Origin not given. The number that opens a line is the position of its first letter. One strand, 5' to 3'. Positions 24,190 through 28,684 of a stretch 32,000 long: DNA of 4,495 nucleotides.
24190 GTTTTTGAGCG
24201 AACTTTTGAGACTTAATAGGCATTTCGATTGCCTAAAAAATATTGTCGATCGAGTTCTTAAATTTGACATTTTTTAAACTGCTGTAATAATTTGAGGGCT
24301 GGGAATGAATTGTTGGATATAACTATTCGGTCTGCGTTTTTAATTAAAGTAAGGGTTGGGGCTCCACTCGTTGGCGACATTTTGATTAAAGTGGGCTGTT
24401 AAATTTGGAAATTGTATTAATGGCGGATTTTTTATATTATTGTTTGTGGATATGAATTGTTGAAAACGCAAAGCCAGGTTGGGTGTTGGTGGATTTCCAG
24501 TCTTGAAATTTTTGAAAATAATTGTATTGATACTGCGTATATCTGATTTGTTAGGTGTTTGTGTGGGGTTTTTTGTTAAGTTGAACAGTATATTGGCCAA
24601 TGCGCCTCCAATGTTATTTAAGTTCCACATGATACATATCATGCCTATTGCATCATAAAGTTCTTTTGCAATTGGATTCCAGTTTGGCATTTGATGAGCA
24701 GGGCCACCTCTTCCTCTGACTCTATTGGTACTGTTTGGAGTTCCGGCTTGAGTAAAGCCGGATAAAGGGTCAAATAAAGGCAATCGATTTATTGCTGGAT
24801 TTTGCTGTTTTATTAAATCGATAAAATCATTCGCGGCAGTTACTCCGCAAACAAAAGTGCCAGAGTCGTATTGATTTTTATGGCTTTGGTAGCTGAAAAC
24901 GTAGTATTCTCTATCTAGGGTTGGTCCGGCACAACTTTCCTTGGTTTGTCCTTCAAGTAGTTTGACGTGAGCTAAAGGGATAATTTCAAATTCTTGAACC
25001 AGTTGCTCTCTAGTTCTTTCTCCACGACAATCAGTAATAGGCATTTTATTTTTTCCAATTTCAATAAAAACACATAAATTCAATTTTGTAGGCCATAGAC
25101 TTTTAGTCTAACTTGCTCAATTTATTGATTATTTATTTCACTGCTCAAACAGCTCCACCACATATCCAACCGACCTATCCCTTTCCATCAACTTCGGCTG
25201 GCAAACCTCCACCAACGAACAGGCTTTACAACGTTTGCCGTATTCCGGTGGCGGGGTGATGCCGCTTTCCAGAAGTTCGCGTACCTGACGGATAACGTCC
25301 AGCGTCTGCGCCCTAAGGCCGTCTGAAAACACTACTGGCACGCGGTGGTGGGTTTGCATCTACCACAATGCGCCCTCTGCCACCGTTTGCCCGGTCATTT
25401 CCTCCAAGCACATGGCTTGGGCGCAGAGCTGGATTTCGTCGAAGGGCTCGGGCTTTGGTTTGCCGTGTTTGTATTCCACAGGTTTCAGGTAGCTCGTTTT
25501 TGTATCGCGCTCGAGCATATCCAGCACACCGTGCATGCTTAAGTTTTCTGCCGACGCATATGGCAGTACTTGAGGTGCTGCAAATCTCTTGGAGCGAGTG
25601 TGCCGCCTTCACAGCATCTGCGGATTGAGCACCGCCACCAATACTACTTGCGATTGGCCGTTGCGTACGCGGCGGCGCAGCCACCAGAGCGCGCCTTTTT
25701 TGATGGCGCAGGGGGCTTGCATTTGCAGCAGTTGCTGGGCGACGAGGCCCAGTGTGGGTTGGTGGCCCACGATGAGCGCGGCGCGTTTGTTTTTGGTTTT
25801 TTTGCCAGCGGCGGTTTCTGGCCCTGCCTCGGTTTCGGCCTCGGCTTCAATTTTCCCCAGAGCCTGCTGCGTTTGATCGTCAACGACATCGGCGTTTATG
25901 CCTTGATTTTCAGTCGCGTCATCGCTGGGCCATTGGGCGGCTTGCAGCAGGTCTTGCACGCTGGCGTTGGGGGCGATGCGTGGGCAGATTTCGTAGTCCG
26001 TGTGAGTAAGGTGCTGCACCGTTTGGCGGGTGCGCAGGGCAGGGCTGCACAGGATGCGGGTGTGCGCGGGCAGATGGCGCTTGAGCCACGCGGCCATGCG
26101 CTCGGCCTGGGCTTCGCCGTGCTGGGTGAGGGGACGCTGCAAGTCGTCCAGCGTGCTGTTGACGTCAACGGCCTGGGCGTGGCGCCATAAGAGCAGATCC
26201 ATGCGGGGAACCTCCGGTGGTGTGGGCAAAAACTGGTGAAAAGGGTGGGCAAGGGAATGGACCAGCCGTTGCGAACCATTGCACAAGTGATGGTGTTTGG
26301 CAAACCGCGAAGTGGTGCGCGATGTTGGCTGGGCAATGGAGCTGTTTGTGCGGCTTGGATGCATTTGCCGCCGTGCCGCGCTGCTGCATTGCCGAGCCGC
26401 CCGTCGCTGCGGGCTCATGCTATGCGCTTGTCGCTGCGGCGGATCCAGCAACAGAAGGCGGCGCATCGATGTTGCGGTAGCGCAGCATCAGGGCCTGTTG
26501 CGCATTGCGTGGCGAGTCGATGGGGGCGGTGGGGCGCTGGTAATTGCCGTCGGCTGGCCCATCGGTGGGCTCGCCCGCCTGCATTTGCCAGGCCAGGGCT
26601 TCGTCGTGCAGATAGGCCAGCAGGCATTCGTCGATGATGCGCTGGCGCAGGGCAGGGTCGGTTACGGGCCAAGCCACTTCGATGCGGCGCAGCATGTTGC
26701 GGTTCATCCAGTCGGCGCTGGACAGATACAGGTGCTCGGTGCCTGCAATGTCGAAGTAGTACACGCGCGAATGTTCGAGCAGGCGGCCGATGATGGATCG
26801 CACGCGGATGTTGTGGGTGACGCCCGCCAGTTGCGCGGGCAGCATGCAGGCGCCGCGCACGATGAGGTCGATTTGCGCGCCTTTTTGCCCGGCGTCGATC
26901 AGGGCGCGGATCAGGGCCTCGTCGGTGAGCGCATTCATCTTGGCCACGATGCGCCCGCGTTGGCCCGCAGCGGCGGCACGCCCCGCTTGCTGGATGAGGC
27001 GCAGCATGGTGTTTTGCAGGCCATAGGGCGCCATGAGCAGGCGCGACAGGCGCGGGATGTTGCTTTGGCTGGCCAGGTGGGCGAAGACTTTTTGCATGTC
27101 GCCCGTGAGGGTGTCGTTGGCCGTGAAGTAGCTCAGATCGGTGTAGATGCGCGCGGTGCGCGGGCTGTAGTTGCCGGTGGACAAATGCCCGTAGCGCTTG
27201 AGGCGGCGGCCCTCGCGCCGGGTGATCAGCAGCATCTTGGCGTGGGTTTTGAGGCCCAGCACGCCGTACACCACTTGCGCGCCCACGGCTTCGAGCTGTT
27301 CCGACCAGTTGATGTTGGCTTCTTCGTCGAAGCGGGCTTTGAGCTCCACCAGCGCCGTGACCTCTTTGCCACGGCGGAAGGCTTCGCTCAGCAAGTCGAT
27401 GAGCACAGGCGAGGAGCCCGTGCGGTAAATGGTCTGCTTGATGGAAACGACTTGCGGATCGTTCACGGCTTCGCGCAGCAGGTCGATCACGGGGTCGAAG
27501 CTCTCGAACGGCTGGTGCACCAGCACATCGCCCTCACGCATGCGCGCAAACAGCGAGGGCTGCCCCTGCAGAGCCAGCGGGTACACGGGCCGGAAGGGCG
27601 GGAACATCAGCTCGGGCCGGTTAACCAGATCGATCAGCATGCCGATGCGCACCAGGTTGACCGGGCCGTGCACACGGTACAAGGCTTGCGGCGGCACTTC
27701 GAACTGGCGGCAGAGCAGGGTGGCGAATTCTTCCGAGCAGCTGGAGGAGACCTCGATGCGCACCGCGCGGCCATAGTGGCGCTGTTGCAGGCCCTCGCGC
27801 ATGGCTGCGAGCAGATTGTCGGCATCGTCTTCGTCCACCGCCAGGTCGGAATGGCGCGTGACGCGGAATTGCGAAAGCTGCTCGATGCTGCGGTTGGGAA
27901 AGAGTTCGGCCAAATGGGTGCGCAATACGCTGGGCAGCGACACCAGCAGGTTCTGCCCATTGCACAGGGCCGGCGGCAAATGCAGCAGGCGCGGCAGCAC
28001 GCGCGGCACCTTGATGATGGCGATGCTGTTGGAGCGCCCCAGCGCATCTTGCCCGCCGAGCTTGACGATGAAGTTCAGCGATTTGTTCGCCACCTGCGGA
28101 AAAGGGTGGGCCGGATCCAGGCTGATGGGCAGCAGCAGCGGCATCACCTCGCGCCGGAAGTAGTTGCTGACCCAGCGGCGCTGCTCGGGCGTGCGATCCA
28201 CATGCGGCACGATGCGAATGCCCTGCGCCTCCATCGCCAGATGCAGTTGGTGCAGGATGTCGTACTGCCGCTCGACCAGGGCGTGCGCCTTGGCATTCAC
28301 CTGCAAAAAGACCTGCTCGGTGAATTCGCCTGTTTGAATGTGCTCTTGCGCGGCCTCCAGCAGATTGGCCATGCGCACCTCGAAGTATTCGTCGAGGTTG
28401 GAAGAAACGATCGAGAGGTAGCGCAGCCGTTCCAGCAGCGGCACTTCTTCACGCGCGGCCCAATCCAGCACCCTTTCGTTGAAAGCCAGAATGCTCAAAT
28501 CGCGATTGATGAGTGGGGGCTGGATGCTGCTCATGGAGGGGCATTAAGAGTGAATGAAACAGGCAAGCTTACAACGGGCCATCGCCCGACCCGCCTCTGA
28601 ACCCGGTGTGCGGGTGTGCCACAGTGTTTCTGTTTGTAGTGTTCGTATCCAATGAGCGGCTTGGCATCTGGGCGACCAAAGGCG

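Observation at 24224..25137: AT-rich single-gene insertion placed exactly between decayed cas4 and cas1, carrying an intact orphan ORF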

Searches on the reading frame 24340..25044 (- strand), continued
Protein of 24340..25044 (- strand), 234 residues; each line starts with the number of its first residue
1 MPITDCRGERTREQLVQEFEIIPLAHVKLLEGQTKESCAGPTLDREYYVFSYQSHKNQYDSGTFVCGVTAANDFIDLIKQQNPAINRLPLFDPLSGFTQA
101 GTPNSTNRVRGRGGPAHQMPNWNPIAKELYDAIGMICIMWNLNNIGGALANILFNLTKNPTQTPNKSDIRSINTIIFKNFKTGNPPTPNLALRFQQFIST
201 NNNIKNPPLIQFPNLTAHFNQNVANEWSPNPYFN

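Call 79: search_protein_families(library=padloc, alignment_id=A7, max_evalue=0.00001)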
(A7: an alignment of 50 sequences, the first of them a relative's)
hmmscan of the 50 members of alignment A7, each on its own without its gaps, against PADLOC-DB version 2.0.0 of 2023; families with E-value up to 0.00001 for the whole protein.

A. member 1, L054:4352-4981:+ (210 aa): 0 families

B. families by the number of members that match (of 50 scanned): 271 families (the first 25 are shown)
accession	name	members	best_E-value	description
PDLC02981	AriAB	3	7.9e-33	-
PDLC02979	AriA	3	3.9e-31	-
PDLC02358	Old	3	1.9e-30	Old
PDLC00289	PtuA1|PtuA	3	2.5e-26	AAA ATPase domain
PDLC03878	NsnB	3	4.6e-22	-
PDLC02980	AriA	3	6.5e-22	-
PDLC02335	AbiLi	3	5.2e-20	AbiLi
PDLC00091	GajA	3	1.3e-18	AAA ATPase domain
PDLC00096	GajA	3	2.4e-18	AAA ATPase domain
PDLC00271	PtuA1|PtuA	3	2.6e-18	AAA ATPase domain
PDLC04135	mad3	3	7.7e-18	mads_3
PDLC02915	ATPase-Toprim_I-B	3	6.2e-17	-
PDLC00070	GajA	3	6.6e-17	AAA ATPase domain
PDLC00075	GajA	3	1.8e-16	AAA ATPase domain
PDLC04176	HEC-01A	3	4.6e-16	-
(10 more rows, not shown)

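Call 80: search_protein_families(library=pfam, alignment_id=A7, max_evalue=0.00001)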
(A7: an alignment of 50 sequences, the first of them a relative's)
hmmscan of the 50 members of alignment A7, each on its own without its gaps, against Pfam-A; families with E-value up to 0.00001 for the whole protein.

A. member 1, L054:4352-4981:+ (210 aa): 1 family
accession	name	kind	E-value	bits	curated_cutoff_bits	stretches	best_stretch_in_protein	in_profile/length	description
PF18753.6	Nmad2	-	4e-58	196.7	26.1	1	24-208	3-197/200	Nucleotide modification associated domain 2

B. families by the number of members that match (of 50 scanned): 32 families (the first 25 are shown)
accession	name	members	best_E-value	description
PF03235.19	GmrSD_N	4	6.2e-40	GmrSD restriction endonuclease, N-terminal domain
PF13175.12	AAA_15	3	6.9e-30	AAA ATPase domain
PF13304.12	AAA_21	3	5.7e-22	AAA domain, putative AbiEii toxin, Type IV TA system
PF02463.25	SMC_N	3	1.4e-12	RecF/RecN/SMC N terminal domain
PF13476.12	AAA_23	3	2.4e-10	AAA domain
PF07510.16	GmrSD_C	2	2.5e-17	GmrSD restriction endonucleases, C-terminal domain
PF11185.13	DUF2971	2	3.4e-13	Protein of unknown function (DUF2971)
PF14279.12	HNH_5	2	5e-11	HNH endonuclease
PF12686.12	DUF3800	2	1.4e-10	Protein of unknown function (DUF3800)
PF14487.12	DarT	1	7.6e-60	ssDNA thymidine ADP-ribosyltransferase, DarT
PF06616.17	BsuBI_PstI_RE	1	2.7e-59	BsuBI/PstI restriction endonuclease domain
PF18753.6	Nmad2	1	4e-58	Nucleotide modification associated domain 2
PF09491.16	RE_AlwI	1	2e-57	AlwI restriction endonuclease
PF17728.7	BsuBI_PstI_RE_N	1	2.8e-51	BsuBI/PstI restriction endonuclease HTH domain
PF02086.21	MethyltransfD12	1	2.9e-41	D12 class N6 adenine-specific DNA methyltransferase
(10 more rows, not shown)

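Call 88: search_solved_structures(query=A2, max_evalue=10)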
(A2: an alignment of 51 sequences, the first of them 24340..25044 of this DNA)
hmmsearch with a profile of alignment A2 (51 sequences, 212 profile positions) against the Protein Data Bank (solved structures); distinct sequences matched with E-value up to 10: 3.
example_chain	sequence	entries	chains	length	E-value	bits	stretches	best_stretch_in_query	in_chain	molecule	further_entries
3hgf_A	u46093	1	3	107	0.16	14.9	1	112-193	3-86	Rhoptry protein fragment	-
1it2_A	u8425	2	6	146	0.24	14.3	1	137-203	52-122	hemoglobin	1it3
6ui4_B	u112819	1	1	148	0.26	14.2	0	154-204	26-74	Calmodulin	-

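Call 89: search_protein_families(library=padloc, alignment_id=A2, max_evalue=0.01)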
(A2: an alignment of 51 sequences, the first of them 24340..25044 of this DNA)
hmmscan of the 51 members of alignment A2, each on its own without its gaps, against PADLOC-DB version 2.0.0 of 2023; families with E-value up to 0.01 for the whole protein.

A. member 1, window:24340-25044:- (234 aa): 0 families

B. families by the number of members that match (of 51 scanned): 1 family
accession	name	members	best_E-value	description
PDLC04996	PDC-S32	1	0.0075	-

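Call 90: search_protein_families(library=phrogs, alignment_id=A2, max_evalue=0.01)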
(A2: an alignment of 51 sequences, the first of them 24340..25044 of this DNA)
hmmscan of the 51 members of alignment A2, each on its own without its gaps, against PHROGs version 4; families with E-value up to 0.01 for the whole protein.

A. member 1, window:24340-25044:- (234 aa): 0 families

B. families by the number of members that match (of 51 scanned): 3 families
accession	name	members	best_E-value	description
phrog_4170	-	1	0.00034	-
phrog_20793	-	1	0.0067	-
phrog_4654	-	1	0.0072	-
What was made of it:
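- Tried and rejected: 51 members scanned against PADLOC and PHROGs gave only marginal hits (calls 89, 90).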

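Call 95: search_protein_families(library=padloc, proteins=[L054:4352-4981:+, L053:1175-2662:+, L036:5548-7230:+, L036:4695-5543:+, L068:1753-2292:+, L103:1229-1849:+, L095:4633-6369:+, L096:4652-6010:+, L044:4720-5469:+, L056:4635-5747:+], max_evalue=0.0001)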
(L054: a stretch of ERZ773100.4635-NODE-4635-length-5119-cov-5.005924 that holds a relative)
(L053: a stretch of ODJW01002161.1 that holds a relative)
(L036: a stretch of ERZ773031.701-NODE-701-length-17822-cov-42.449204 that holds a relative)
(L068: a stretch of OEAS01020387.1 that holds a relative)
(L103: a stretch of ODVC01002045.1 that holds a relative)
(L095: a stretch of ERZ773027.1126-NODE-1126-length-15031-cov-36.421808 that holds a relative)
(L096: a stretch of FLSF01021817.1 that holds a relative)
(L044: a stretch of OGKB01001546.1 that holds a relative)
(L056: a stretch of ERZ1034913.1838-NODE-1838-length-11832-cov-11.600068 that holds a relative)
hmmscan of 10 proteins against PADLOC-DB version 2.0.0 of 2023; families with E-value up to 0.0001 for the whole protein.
L054:4352-4981:+ (210 aa): 0 families

L053:1175-2662:+ (496 aa): 32 families (the best 25 are shown)
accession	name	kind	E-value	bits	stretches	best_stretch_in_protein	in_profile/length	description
PDLC03744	AbiP2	-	3.4e-199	660.7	1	2-495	3-484/489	DRT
PDLC03748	Drt6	-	4.2e-54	182.3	1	24-405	12-357/511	DRT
PDLC03751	RT_UG14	-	2e-52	176.6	1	50-431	59-434/493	DRT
PDLC02179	Drt4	-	7.4e-48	161.8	1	23-394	11-356/542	-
PDLC02177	Drt4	-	2.8e-46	156.3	1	23-398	10-367/541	-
PDLC02178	Drt4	-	7.9e-43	145.2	1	40-460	29-444/506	-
PDLC03752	Drt4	-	1.1e-41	141.6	1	32-463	18-415/467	DRT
PDLC03769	RT_UG30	-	8.2e-37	124.9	1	24-295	14-268/493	DRT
PDLC03784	Drt3b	-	8.5e-35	118.6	1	157-366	167-368/604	DRT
PDLC02180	Drt4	-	3.4e-33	113.3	1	80-393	72-369/532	-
PDLC03770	RT_UG31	-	1.4e-32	111.5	1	52-443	24-379/456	DRT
PDLC03743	AbiK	-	3.1e-30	103.9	1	30-434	44-405/546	DRT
PDLC02348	AbiK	-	5.5e-30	103.1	1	30-426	44-383/544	AbiK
PDLC02176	Drt3b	-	7.7e-29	98.8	1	158-299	179-323/651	-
PDLC03783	Drt8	-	8e-24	82.8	1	80-390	65-345/493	DRT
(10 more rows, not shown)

L036:5548-7230:+ (561 aa): 4 families
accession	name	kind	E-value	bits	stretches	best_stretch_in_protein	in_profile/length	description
PDLC03394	REase_II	-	2.1e-52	176.4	2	11-330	8-328/684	Type II nicking endonuclease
PDLC03393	REase_II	-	8.8e-34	114.7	1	89-560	122-618/624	Type II nicking endonuclease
PDLC03463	REase_II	-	6.7e-23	79.1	1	379-518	377-522/570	Type II restriction enzyme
PDLC03507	REase_II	-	4.2e-14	50.1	1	97-485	151-503/542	Type II restriction enzyme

L036:4695-5543:+ (283 aa): 22 families
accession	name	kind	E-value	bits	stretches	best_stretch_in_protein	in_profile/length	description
PDLC03294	MTase_II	-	1.6e-72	242.4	1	2-283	4-270/272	Type II methyltransferase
PDLC03261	MTase_II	-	8e-41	138.1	2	102-262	100-266/643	Type II methyltransferase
PDLC03729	oMTase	-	5.9e-39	132.2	1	2-260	4-245/275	orphan methyltransferase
PDLC03735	oMTase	-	2.4e-36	123.6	1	2-283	7-281/284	orphan methyltransferase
PDLC03266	MTase_II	-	6.8e-32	109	2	77-215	73-209/285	Type II methyltransferase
PDLC03247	MTase_II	-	1.8e-31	107.4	1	1-283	1-264/282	Type II methyltransferase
PDLC03383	MTase_II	-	2.8e-26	90.7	1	3-235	19-250/318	Type II methyltransferase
PDLC03349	MTase_II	-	8.5e-24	82.3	2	77-277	143-351/374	Type II methyltransferase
PDLC03264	MTase_II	-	1.6e-22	78.2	1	4-236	13-229/306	Type II methyltransferase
PDLC03302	MTase_II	-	3.6e-17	60.3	1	4-219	361-559/626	Type II methyltransferase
PDLC03717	oMTase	-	1.3e-16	58.8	1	1-205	1-186/285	orphan methyltransferase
PDLC03344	MTase_II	-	1.2e-13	49.2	1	2-162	3-144/154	Type II methyltransferase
PDLC03292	MTase_II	-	3.8e-13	46.5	1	6-221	421-642/722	Type II methyltransferase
PDLC04018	PD-Lambda-5_B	-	1.2e-12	45.8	1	6-270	8-261/291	-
PDLC03287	MTase_II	-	1.9e-12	44.8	1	3-212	364-559/646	Type II methyltransferase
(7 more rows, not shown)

L068:1753-2292:+ (180 aa): 0 families

L103:1229-1849:+ (207 aa): 0 families

L095:4633-6369:+ (579 aa): 0 families

L096:4652-6010:+ (453 aa): 0 families

L044:4720-5469:+ (250 aa): 9 families
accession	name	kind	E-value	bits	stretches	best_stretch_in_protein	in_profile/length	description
PDLC05003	PDC-S35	-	6.2e-104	344.9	1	3-250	1-245/245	-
PDLC05006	PDC-S35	-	1.3e-64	215.7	1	9-241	3-227/231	-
PDLC05004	PDC-S35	-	1.7e-49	166.8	1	41-243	65-262/265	-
PDLC05005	PDC-S35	-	1.1e-48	164.3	1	64-245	90-262/264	-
PDLC05007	PDC-S35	-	4.8e-48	162.2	1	46-241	89-273/278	-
PDLC00731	Effector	-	1.5e-13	48.4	1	134-230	197-287/306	TIR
PDLC00729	Effector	-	2.1e-13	48.4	1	147-235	55-139/310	TIR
PDLC00732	Effector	-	3.4e-12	43.9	1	133-230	192-283/301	TIR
PDLC02371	PycTIR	-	8.1e-11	39.8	1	93-230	151-271/288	-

L056:4635-5747:+ (371 aa): 3 families
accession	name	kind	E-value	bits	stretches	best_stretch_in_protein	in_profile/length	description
PDLC00403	SduA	-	1.8e-152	505.7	1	1-370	1-360/360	DUF4263 domain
PDLC00378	SduA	-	2.2e-06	25.4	0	170-289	13-131/287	DUF4263 domain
PDLC00398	SduA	-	6.2e-05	20.4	0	234-288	95-148/289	DUF4263 domain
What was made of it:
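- On Defence-system hotspot (variable cargo between conserved anchors): AbiP2/DRT, Shedu, GmrSD, OLD/Gabija-like, DarTG, R-M pairs, TIR/PDC-S35, SLATT and Abi_C (calls 79, 80, 95).
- (4) Cargo includes AbiP2/DRT (E = 3e-199), Shedu SduA (2e-152), PDC-S35/TIR (6e-104), type II REase plus MTase, GmrSD (4 families), AAA_15/OLD/Gabija/PARIS-like ATPases (3 families), DarT plus Macro, BsuBI/PstI RE plus Eco57I MTase, SLATT_5, Abi_C and PIN_12 (calls 79, 80, 95). About half of the frequent cargo families are also unannotated (call 95).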

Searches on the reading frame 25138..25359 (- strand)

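Call 4: search_protein_families(library=pfam, proteins=[window:25138-25359:-], max_evalue=0.1)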
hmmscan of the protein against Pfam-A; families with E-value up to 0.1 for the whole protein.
window:25138-25359:- (73 aa): 1 family
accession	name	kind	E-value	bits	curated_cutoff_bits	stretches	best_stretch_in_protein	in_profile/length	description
PF01930.23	Cas_Cas4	-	9.3e-08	32.8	22.7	1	3-54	108-159/160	Domain of unknown function DUF83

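Call 6: search_protein_families(library=padloc, proteins=[window:25138-25359:-], max_evalue=1)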
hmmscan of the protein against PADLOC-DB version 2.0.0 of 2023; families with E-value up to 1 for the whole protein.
window:25138-25359:- (73 aa): 15 families
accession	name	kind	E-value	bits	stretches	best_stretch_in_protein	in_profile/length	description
PDLC01773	Cas4c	-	2e-17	61.3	1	2-65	143-203/229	-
PDLC02034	Cas4d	-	2.3e-12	45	1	2-59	130-186/192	-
PDLC01447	Cas4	-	2.5e-12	45.6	1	3-57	107-161/161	"CAS-I,CAS-II,CAS-III,CAS-IV,CAS-V,CAS-VI; acquisition_associated"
PDLC00943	Cas4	-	1.2e-10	39.7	1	2-55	126-180/180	CRISPR-associated protein Cas4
PDLC01250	Cas4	-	1.8e-10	39.3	1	2-54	117-168/168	"CAS-I,CAS-II,CAS-III,CAS-IV,CAS-V,CAS-VI; acquisition_associated"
PDLC01611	Cas4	-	1.3e-09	36.5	1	2-54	105-157/158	"CAS-I,CAS-II,CAS-III,CAS-IV,CAS-V,CAS-VI; acquisition_associated"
PDLC01775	Cas4c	-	3e-09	35.2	1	2-56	56-111/131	-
PDLC01747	Cas1g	-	4e-09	33.6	1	2-59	124-182/523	-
PDLC00944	Cas4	-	5.3e-08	31.2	1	2-53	125-176/177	Cas4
PDLC01774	Cas4c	-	3.7e-07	28.1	1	3-64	140-201/213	-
PDLC02067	Cas1b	-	6.9e-05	19.8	1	4-56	124-177/533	-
PDLC02035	Cas4d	-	7.3e-05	20.3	1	2-56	123-177/196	-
PDLC01771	Cas4b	-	0.00015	20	1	4-54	109-159/162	-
PDLC02086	Cas4b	-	0.0021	16.1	1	5-53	111-159/161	-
PDLC01772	Cas4b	-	0.022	13.2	1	8-53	116-161/164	-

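Call 7: search_protein_families(library=ncbifam, proteins=[window:25138-25359:-], max_evalue=1)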
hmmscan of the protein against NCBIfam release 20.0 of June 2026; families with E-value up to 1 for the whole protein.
window:25138-25359:- (73 aa): 2 families
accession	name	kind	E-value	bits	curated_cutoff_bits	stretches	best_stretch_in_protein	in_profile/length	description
NF049935.1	cas4g_cas1g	exception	4.1e-10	38.7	560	1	2-56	137-192/546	CRISPR-associated endonuclease Cas4g/Cas1g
TIGR00372.1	cas4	equivalog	4.4e-10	39.7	65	1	2-55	126-180/180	CRISPR-associated protein Cas4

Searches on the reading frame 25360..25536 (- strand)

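Call 4: search_protein_families(library=pfam, proteins=[window:25360-25536:-], max_evalue=0.1)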
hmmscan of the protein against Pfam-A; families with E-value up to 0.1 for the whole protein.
window:25360-25536:- (58 aa): 2 families
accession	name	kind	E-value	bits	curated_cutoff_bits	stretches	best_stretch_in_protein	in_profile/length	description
PF01930.23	Cas_Cas4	-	0.00062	20.3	22.7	1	3-58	54-104/160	Domain of unknown function DUF83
PF12705.13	PDDEXK_1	-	0.038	14.4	22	1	2-47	125-172/247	PD-(D/E)XK nuclease superfamily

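Call 6: search_protein_families(library=padloc, proteins=[window:25360-25536:-], max_evalue=1)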
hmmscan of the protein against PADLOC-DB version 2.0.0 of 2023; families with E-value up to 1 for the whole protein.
window:25360-25536:- (58 aa): 13 families
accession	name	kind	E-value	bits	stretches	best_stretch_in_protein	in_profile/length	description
PDLC01773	Cas4c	-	1.1e-20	72.1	1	1-58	86-140/229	-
PDLC02034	Cas4d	-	8.8e-15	52.9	1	2-58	73-127/192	-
PDLC01774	Cas4c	-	1.2e-12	46.1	1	10-58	86-136/213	-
PDLC00943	Cas4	-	1.2e-10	39.6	1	2-57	69-122/180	CRISPR-associated protein Cas4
PDLC01250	Cas4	-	2.9e-10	38.7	1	2-57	63-113/168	"CAS-I,CAS-II,CAS-III,CAS-IV,CAS-V,CAS-VI; acquisition_associated"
PDLC00944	Cas4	-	1.4e-09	36.4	1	2-57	67-121/177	Cas4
PDLC01611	Cas4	-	2.4e-08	32.4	1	4-58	54-102/158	"CAS-I,CAS-II,CAS-III,CAS-IV,CAS-V,CAS-VI; acquisition_associated"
PDLC01447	Cas4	-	1.4e-07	30.1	1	1-57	54-102/161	"CAS-I,CAS-II,CAS-III,CAS-IV,CAS-V,CAS-VI; acquisition_associated"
PDLC01747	Cas1g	-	1.5e-06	25.1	1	2-58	64-121/523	-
PDLC01775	Cas4c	-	1.1e-05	23.7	1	18-57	13-52/131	-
PDLC02035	Cas4d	-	1.7e-05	22.4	1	1-58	65-120/196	-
PDLC02083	Cas4_II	-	0.00011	20.7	1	2-57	74-127/186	-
PDLC02067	Cas1b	-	0.0019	15.1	1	3-56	59-117/533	-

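Call 7: search_protein_families(library=ncbifam, proteins=[window:25360-25536:-], max_evalue=1)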
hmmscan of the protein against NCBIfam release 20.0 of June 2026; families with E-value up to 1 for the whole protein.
window:25360-25536:- (58 aa): 2 families
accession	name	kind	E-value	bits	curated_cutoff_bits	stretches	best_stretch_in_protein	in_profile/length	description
TIGR00372.1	cas4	equivalog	4.5e-10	39.6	65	1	2-57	69-122/180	CRISPR-associated protein Cas4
NF049935.1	cas4g_cas1g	exception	8.8e-09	34.3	560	1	2-58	76-134/546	CRISPR-associated endonuclease Cas4g/Cas1g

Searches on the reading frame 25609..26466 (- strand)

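Call 4: search_protein_families(library=pfam, proteins=[window:25609-26466:-], max_evalue=0.1)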
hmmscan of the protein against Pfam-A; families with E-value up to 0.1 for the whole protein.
window:25609-26466:- (285 aa): 1 family
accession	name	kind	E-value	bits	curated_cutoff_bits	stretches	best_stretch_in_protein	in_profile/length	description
PF00300.27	His_Phos_1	-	2.2e-07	31.2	21.7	1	91-250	1-162/194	Histidine phosphatase superfamily (branch 1)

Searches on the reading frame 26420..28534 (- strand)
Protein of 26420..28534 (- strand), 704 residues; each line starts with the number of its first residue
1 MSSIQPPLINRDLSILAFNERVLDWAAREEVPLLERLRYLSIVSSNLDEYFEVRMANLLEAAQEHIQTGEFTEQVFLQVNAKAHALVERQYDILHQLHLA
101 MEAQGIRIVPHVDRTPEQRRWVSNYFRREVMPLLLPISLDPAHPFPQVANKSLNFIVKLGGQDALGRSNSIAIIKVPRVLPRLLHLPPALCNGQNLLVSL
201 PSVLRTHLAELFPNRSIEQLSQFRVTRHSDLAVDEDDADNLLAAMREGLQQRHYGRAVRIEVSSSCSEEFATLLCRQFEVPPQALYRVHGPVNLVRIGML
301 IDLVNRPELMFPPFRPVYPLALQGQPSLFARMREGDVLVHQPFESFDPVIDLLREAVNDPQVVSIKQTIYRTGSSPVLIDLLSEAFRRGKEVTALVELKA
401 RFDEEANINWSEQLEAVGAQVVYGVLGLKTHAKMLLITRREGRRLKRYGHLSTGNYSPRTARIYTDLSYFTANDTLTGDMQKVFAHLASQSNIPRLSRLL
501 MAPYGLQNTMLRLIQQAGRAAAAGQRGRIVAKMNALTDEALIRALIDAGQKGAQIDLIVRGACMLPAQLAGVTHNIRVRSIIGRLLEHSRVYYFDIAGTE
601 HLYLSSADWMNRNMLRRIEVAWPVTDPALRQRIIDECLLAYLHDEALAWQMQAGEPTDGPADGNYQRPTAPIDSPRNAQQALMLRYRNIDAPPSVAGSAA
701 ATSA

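Call 38: list_cluster_members(proteins=[window:26420-28534:-, window:22739-23653:+, window:21448-21954:+, window:24340-25044:-])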
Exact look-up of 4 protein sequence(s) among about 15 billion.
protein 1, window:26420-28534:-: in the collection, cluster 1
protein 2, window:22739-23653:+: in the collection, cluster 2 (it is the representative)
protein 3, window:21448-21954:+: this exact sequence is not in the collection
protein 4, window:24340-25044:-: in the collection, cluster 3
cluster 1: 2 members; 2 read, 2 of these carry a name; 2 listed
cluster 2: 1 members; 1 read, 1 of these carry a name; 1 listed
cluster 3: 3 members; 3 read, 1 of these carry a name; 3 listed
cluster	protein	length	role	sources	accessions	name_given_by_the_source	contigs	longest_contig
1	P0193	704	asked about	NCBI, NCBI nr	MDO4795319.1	MAG: polyphosphate kinase 1 [Brachymonas sp.] | polyphosphate kinase 1 [Brachymonas sp.]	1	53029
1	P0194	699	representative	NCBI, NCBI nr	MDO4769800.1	MAG: polyphosphate kinase 1 [Brachymonas sp.] | polyphosphate kinase 1 [Brachymonas sp.]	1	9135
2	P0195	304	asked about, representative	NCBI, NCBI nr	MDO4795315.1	MAG: metallophosphoesterase [Brachymonas sp.] | metallophosphoesterase [Brachymonas sp.]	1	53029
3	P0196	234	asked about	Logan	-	-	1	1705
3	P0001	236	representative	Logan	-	-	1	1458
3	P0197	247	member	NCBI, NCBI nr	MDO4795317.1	MAG: hypothetical protein Q4A28_05150 [Brachymonas sp.] | hypothetical protein [Brachymonas sp.]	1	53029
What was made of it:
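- On Pfam PF27729 (UCP028583): The exact sequence clusters with the tagged P0001 (call 38).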
